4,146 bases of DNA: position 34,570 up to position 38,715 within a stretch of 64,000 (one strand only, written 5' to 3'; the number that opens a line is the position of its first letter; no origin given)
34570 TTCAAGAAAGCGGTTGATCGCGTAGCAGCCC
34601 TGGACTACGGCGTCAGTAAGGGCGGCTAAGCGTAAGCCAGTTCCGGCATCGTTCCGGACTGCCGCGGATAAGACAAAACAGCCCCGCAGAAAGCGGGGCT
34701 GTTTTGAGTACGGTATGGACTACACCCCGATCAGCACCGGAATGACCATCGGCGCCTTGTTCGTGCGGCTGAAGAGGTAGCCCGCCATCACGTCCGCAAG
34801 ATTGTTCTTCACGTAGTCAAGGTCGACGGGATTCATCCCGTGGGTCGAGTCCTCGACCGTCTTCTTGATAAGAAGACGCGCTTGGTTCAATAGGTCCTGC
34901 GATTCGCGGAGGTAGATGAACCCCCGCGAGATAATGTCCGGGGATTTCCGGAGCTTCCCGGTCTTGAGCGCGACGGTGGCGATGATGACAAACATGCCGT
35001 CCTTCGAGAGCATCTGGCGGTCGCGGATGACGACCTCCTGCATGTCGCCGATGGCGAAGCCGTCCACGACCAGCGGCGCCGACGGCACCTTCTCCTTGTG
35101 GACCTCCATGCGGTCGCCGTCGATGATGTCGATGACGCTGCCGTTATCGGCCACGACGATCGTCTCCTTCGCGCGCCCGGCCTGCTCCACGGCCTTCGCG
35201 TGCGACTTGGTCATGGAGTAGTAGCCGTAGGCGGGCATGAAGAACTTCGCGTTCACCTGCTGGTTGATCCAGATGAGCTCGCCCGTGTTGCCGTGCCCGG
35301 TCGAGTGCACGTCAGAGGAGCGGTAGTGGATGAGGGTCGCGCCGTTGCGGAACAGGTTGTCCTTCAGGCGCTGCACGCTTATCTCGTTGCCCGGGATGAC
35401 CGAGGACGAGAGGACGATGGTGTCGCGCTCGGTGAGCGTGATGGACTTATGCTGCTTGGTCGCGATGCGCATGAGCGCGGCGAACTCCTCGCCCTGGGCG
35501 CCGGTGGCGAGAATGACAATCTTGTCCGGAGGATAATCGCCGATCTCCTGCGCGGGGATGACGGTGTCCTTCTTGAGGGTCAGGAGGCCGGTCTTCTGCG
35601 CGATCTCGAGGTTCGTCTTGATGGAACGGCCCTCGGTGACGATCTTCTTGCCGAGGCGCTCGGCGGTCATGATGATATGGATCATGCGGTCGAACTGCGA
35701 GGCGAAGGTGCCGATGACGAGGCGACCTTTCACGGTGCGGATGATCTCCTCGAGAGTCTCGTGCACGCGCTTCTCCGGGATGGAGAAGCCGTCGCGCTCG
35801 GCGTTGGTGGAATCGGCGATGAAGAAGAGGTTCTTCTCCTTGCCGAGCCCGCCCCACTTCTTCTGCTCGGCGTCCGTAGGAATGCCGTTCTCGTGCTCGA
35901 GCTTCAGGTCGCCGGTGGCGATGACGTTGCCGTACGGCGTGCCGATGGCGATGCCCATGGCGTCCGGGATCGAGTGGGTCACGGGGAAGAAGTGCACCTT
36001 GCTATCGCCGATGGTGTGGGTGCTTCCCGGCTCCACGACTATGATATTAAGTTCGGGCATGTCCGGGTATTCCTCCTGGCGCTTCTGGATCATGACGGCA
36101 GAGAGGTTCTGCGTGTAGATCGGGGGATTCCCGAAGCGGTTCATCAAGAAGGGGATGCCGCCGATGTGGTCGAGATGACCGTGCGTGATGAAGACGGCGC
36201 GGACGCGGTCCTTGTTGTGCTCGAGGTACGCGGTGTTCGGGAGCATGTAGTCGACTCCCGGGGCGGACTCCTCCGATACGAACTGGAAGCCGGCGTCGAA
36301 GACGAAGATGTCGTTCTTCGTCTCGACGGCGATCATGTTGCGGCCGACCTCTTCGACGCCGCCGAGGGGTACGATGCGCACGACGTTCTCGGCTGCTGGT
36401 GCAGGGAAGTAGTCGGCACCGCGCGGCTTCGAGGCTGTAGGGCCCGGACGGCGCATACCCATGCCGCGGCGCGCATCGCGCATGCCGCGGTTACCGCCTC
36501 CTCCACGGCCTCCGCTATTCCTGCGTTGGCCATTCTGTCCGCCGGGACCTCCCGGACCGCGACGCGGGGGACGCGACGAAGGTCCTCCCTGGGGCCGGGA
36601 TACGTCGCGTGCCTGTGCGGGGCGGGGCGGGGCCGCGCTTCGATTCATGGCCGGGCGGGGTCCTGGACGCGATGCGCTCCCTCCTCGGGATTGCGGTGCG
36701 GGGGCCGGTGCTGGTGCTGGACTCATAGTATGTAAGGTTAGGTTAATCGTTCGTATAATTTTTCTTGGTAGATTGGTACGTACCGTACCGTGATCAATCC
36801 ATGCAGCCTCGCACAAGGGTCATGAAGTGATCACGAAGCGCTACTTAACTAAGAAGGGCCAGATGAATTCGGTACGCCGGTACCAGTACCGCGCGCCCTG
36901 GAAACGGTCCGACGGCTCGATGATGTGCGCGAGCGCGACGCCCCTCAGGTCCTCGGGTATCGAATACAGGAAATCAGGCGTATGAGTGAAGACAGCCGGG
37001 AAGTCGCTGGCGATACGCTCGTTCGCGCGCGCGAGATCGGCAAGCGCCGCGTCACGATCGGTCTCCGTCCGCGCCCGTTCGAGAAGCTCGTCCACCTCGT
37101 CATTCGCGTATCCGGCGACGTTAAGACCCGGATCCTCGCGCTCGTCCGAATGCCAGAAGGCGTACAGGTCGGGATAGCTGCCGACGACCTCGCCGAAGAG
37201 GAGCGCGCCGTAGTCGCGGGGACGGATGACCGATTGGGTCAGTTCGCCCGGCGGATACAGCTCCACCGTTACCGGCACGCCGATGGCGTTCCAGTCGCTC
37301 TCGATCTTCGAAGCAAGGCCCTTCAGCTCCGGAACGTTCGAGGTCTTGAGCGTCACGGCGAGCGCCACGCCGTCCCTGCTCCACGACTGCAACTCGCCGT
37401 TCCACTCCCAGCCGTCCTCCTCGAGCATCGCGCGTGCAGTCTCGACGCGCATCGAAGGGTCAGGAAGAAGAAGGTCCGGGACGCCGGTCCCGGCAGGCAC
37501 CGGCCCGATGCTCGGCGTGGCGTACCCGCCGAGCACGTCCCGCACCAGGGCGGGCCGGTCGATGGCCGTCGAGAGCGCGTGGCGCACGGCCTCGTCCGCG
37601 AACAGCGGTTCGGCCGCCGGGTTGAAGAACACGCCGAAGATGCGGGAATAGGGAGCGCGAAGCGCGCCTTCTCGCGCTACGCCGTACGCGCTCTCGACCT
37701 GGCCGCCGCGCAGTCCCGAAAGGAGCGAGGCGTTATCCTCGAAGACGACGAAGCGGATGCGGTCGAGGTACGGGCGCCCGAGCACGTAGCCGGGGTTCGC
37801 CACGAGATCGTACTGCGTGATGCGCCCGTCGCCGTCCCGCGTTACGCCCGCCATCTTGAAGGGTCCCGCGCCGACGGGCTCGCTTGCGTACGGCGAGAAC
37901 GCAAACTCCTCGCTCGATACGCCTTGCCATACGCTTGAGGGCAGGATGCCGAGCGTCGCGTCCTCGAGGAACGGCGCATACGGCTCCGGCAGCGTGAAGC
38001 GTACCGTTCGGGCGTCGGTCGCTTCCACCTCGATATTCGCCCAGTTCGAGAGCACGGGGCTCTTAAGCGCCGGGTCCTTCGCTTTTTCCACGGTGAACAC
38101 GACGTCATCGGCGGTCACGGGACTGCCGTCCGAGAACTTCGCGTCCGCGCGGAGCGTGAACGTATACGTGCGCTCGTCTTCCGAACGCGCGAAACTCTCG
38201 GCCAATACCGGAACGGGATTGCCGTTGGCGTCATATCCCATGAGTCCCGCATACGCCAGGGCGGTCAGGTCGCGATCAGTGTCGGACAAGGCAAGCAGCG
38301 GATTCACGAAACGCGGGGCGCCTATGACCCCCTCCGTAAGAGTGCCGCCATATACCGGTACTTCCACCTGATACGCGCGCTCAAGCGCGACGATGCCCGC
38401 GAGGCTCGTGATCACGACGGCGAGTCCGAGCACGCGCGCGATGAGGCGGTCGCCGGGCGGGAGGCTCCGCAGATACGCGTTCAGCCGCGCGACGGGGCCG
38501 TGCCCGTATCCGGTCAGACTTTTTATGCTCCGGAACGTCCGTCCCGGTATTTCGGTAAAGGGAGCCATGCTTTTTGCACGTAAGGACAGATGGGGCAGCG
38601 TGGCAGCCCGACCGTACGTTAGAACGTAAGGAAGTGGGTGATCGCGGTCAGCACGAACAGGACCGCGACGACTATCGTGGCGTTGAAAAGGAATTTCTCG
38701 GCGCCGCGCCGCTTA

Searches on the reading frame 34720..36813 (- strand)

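Call 79: search_protein_families(library=pfam, proteins=[window:34720-36813:-], max_evalue=0.00001)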
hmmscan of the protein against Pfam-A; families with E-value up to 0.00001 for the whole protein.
window:34720-36813:- (697 aa): 4 families
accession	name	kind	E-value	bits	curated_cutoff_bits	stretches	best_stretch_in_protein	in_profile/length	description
PF22505.1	RNase_J_b_CASP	-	3.7e-40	137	27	1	362-487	1-126/126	Ribonuclease J, beta-CASP domain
PF17770.6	RNase_J_C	-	3.9e-22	79.6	23.8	1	595-696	1-101/102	Ribonuclease J C-terminal domain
PF00753.33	Lactamase_B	-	2.5e-16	60.6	22.7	1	157-313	5-160/196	Metallo-beta-lactamase superfamily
PF12706.13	Lactamase_B_2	-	1e-12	48.5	27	1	172-305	5-145/200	Beta-lactamase superfamily domain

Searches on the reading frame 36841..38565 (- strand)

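Call 79: search_protein_families(library=pfam, proteins=[window:36841-38565:-], max_evalue=0.00001)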
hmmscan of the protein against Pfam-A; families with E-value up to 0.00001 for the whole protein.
window:36841-38565:- (574 aa): 1 family
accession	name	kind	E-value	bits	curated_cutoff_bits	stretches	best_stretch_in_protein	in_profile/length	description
PF00496.27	SBP_bac_5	-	4.3e-67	227.2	32.4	1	116-471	1-357/368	Bacterial extracellular solute-binding proteins, family 5 Middle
